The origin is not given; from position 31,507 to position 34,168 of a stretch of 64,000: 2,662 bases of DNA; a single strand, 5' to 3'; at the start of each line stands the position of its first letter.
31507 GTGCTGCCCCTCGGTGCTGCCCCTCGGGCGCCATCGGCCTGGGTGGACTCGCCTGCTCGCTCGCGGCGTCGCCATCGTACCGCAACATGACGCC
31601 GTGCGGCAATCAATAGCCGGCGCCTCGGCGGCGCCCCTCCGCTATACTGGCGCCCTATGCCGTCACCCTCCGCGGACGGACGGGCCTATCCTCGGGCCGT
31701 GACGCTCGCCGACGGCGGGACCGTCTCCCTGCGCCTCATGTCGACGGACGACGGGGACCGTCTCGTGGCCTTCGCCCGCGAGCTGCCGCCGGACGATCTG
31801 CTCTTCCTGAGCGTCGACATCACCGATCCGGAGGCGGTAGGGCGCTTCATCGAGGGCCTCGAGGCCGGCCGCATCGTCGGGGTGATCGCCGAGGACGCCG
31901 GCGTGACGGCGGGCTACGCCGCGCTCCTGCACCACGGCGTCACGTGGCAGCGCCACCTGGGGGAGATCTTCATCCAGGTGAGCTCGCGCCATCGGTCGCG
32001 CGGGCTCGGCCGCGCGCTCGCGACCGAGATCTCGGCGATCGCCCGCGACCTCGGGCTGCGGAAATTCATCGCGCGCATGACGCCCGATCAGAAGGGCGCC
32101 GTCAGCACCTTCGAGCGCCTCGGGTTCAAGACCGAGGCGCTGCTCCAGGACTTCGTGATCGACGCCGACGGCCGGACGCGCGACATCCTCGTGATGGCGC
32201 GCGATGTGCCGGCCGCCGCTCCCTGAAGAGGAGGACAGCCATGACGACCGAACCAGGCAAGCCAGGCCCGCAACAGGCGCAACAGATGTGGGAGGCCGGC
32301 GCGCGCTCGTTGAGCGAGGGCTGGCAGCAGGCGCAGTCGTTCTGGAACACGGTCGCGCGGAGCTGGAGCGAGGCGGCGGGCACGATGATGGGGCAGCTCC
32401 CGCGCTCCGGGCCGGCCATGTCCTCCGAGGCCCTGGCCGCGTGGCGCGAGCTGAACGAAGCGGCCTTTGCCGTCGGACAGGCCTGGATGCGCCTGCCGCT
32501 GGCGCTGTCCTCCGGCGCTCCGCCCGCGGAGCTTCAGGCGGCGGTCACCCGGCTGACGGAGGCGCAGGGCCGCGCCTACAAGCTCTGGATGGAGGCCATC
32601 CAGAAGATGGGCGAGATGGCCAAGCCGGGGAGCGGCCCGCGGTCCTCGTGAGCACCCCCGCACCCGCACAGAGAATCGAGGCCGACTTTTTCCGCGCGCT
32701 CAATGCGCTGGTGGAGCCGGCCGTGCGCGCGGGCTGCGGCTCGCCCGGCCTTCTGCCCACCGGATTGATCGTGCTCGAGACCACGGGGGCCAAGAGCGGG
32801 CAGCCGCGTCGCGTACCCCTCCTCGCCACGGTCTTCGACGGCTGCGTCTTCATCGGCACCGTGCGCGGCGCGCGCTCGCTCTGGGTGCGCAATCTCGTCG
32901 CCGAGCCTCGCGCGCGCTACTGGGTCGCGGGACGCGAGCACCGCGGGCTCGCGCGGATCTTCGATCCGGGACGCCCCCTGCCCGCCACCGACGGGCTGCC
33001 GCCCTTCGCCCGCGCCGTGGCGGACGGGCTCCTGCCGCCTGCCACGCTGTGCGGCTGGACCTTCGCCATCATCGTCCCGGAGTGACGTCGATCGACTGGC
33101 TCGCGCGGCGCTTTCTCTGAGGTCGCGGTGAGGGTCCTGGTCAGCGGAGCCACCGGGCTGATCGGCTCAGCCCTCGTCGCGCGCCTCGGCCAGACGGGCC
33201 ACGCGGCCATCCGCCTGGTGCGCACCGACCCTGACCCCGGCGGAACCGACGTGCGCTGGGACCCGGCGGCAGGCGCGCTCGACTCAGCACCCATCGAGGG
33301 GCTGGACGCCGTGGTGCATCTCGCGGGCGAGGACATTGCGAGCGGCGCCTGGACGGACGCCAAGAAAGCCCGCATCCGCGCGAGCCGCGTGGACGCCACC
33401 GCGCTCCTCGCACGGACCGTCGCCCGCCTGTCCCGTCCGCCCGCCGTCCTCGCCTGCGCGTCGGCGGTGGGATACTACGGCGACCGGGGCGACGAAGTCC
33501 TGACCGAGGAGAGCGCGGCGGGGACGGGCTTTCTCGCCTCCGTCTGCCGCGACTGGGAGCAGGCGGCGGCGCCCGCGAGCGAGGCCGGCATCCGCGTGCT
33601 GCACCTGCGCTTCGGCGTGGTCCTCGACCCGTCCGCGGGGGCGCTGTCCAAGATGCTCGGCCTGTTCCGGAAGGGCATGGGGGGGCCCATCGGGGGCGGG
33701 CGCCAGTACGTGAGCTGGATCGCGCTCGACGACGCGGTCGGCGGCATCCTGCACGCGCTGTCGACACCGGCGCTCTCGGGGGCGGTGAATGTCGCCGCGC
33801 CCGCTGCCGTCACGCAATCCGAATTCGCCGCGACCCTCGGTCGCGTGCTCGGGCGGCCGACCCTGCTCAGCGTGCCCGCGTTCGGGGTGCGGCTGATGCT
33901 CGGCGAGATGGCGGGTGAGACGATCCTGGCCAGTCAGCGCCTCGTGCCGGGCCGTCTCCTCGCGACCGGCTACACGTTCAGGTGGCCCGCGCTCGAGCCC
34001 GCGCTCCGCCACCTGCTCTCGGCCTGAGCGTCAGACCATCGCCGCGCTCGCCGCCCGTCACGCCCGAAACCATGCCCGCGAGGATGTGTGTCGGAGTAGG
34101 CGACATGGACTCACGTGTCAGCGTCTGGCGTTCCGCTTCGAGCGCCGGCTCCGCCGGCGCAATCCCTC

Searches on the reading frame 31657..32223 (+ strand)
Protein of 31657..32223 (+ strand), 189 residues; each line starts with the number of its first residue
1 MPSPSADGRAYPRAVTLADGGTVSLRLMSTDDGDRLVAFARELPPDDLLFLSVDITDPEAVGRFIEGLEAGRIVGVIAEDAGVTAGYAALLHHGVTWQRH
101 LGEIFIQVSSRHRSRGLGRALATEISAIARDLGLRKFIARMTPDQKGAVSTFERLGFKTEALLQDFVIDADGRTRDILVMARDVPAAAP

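Call 50: search_protein_families(library=pfam, proteins=[window:31657-32223:+], max_evalue=0.001)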
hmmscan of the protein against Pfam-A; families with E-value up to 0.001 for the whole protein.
window:31657-32223:+ (189 aa): 6 families
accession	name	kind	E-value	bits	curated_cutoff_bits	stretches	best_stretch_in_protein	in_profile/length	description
PF00583.31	Acetyltransf_1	-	2.9e-11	44.1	20.7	1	71-157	33-116/116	Acetyltransferase (GNAT) family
PF13508.13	Acetyltransf_7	-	3.6e-07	30.9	27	1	76-158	6-83/84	Acetyltransferase (GNAT) domain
PF13420.13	Acetyltransf_4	-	7.7e-07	29.7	24.3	1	60-166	36-143/155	Acetyltransferase (GNAT) domain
PF13673.13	Acetyltransf_10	-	6.4e-06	26.6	23.6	1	69-159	27-109/128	Acetyltransferase (GNAT) domain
PF08445.16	FR47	-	1.7e-05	25.2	22.1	1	99-159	19-79/86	FR47-like protein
PF13302.13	Acetyltransf_3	-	0.00011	23.4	25.4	1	70-158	52-138/138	Acetyltransferase (GNAT) domain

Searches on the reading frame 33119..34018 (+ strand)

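Call 28: search_protein_families(library=pfam, proteins=[window:33119-34018:+], max_evalue=0.001)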
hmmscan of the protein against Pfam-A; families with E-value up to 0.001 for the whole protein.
window:33119-34018:+ (300 aa): 2 families
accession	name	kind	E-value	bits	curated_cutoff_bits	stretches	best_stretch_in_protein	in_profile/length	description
PF08338.16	DUF1731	-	2e-19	69.5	27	1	252-299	1-47/47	Domain of unknown function (DUF1731)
PF01370.27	Epimerase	-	8.7e-12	45.4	20.9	1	6-225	1-239/240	NAD dependent epimerase/dehydratase family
